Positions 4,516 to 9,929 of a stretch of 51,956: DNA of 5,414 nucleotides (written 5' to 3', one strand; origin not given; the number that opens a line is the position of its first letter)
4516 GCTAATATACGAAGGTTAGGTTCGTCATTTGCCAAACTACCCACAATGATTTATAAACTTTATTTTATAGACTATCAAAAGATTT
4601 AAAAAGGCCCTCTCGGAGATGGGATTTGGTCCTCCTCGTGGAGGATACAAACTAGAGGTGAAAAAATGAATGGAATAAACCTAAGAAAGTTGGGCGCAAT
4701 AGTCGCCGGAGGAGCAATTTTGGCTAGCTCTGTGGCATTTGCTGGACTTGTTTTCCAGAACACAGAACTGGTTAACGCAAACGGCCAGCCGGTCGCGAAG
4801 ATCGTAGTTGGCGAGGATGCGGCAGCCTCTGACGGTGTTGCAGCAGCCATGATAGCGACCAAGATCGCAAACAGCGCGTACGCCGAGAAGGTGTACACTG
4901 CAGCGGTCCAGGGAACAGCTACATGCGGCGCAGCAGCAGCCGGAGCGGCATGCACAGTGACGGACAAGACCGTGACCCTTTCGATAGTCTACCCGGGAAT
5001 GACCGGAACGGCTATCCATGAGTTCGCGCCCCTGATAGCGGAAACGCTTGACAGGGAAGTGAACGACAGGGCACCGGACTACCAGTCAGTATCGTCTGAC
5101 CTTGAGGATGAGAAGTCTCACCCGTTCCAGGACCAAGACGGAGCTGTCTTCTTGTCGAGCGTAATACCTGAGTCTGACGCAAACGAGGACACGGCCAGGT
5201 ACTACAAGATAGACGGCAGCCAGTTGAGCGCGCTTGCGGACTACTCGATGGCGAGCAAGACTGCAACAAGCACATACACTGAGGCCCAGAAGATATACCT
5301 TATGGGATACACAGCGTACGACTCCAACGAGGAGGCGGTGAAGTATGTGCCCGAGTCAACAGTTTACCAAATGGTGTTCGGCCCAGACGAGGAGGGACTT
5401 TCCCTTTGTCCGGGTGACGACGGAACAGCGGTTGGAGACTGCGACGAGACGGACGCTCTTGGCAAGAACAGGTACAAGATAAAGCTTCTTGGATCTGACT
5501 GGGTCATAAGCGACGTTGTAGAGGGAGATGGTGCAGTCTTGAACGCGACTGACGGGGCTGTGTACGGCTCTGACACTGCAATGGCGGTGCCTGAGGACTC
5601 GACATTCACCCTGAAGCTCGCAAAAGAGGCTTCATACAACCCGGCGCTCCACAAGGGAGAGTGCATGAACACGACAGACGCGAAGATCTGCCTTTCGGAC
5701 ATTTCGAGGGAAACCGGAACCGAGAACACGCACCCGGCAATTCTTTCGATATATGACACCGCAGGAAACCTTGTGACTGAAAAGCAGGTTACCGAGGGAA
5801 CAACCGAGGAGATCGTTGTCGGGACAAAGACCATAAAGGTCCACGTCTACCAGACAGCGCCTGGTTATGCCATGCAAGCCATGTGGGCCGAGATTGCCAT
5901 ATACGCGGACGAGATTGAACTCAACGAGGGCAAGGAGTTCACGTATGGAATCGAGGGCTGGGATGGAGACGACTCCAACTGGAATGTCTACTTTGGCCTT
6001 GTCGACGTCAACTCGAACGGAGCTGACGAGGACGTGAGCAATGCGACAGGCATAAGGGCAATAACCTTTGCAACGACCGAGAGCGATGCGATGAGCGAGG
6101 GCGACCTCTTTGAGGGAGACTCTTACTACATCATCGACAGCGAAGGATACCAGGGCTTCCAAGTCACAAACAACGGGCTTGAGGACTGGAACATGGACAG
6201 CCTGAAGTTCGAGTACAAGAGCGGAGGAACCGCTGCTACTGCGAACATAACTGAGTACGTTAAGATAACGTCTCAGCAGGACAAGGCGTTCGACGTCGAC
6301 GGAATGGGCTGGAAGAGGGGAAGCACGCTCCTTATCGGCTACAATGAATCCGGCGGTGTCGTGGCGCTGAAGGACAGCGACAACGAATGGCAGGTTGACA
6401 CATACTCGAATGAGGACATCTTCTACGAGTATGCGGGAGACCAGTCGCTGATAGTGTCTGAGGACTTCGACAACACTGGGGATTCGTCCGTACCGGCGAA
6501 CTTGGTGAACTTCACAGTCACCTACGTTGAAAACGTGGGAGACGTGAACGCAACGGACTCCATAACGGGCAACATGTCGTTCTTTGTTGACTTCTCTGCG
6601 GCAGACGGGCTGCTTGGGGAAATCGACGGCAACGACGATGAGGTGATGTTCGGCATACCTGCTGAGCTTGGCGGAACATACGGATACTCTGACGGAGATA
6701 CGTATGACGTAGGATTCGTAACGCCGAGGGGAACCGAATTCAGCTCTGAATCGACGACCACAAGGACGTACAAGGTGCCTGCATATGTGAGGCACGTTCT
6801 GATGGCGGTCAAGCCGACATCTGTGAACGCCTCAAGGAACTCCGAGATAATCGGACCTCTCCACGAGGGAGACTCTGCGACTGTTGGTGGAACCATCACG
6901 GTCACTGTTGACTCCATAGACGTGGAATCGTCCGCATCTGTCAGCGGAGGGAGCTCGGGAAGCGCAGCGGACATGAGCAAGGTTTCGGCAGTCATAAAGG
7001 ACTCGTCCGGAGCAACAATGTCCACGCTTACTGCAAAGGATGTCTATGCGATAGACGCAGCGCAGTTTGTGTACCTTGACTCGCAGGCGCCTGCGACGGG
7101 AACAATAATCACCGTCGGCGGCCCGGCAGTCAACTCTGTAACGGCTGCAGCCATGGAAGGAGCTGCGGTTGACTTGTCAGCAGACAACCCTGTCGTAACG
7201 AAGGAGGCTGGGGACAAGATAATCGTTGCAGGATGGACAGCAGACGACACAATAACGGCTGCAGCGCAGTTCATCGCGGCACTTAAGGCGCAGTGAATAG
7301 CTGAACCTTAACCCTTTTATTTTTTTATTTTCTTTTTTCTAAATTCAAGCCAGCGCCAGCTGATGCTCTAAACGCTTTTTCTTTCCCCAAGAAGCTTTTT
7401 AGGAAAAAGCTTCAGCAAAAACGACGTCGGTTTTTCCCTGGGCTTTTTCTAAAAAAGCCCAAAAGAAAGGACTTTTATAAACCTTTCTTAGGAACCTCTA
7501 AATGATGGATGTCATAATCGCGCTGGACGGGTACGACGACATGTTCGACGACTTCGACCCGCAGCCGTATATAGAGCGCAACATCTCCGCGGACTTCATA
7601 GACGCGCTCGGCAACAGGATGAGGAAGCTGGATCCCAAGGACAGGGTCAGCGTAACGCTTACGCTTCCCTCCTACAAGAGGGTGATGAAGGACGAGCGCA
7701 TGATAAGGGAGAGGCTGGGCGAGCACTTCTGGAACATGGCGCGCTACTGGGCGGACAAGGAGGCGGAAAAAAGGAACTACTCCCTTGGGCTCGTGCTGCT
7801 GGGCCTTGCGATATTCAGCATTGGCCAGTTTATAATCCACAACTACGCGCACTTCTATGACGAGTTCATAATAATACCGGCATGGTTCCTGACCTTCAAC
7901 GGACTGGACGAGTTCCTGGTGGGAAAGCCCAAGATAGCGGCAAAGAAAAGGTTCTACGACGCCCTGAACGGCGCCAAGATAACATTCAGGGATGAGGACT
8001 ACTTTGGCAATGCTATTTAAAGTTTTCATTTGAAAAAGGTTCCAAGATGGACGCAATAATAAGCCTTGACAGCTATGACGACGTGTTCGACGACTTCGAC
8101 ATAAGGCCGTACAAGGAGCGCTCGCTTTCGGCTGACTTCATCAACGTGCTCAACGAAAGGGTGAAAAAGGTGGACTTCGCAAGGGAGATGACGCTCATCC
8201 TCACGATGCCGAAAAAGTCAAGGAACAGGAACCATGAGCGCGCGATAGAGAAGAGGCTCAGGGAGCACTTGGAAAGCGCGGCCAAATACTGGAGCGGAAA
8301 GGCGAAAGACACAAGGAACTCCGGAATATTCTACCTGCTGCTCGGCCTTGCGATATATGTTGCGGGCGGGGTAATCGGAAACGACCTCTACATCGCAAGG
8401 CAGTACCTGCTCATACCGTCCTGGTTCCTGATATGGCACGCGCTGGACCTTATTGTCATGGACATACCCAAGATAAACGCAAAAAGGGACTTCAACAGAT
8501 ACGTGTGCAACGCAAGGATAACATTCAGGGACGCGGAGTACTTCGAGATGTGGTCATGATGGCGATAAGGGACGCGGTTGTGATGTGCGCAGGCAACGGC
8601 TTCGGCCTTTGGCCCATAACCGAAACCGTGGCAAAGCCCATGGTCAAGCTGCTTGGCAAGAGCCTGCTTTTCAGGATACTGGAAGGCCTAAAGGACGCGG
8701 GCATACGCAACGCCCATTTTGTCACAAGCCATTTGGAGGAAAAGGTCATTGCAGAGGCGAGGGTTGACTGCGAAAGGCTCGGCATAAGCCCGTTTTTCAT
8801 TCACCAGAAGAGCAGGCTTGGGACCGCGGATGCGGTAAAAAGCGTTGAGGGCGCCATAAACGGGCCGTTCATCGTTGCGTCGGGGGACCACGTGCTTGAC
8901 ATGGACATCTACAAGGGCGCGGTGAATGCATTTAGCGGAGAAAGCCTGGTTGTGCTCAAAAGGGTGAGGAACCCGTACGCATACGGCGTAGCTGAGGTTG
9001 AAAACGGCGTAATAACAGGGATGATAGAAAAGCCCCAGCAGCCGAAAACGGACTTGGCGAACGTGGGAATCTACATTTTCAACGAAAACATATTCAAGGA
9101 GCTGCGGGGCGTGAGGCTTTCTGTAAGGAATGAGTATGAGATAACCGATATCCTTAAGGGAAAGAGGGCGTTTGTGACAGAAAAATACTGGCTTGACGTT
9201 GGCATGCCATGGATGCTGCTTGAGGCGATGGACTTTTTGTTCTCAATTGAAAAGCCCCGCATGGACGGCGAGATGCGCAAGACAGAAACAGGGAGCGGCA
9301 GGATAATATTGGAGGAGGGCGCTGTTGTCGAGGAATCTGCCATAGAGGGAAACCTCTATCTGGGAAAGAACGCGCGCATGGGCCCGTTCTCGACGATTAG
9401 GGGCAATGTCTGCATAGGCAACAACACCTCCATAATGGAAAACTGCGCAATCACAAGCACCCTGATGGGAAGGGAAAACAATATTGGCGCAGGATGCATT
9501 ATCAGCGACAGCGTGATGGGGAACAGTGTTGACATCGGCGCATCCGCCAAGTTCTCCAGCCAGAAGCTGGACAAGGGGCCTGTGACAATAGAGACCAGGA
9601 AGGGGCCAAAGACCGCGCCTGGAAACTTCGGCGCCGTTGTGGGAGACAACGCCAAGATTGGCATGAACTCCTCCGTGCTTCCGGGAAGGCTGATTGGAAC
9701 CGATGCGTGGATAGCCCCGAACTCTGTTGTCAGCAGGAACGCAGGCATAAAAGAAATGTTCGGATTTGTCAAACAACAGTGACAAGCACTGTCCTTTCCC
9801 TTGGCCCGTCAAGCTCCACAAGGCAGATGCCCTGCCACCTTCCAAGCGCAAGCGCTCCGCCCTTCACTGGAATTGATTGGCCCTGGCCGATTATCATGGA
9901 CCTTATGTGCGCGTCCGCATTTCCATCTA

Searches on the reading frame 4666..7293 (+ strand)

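Call 58: search_protein_families(library=pfam, proteins=[window:4666-7293:+], max_evalue=0.001)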
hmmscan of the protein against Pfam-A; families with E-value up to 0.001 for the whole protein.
window:4666-7293:+ (876 aa): 1 family
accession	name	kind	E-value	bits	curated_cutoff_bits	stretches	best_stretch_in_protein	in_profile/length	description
PF05124.17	S_layer_C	-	1.3e-13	51.4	23.9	1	38-872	11-176/177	S-layer like family, outer domain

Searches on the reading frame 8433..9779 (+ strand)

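Call 58: search_protein_families(library=pfam, proteins=[window:8433-9779:+], max_evalue=0.001)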
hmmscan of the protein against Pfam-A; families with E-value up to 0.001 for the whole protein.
window:8433-9779:+ (449 aa): 3 families
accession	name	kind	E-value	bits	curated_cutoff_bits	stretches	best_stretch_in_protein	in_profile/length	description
PF00483.29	NTP_transferase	-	2.7e-35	122.5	21.2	1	48-269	2-242/245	Nucleotidyl transferase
PF00132.30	Hexapep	-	1.1e-13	50.7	27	2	400-434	1-35/36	Bacterial transferase hexapeptide (six repeats)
PF25084.1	LbH_EIF2B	-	2.6e-13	50.3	54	1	306-374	2-70/105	EIF2B subunit epsilon LbH domain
